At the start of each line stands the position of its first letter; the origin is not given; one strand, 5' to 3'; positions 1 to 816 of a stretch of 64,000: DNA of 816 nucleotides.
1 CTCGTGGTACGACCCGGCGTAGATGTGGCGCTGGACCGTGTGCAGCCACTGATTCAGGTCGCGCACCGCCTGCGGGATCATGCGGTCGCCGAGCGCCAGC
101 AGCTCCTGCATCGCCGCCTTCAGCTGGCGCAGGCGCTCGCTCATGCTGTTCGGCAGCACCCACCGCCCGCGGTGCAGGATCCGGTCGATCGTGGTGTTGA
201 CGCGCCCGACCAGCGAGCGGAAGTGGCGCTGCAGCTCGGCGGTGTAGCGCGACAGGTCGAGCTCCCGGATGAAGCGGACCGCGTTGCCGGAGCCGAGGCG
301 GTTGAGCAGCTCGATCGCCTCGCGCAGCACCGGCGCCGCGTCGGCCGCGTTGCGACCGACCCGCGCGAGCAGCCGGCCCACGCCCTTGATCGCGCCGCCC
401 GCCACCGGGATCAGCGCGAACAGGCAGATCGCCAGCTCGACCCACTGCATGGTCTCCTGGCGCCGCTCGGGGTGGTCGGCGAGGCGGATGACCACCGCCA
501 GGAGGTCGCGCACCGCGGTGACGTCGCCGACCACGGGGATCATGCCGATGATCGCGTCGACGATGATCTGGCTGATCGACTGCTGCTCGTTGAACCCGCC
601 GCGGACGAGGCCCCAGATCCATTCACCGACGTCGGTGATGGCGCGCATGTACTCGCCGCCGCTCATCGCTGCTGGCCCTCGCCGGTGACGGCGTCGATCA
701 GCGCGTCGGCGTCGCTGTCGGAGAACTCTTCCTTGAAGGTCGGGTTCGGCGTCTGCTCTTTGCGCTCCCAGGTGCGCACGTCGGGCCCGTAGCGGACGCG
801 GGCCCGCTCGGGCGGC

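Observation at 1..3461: Orphan T6SS spike module: vgrG, a PAAR protein and a novel membrane-helix cargo ORF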

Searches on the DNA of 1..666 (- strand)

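Call 63: search_dna_similar(query=L026:1326-2819:+, collection=ecoli_genomes, mode=distant, max_rows=8)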
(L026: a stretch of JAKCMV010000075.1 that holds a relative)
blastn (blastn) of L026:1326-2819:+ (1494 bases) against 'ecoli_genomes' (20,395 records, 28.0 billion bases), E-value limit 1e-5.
No match.
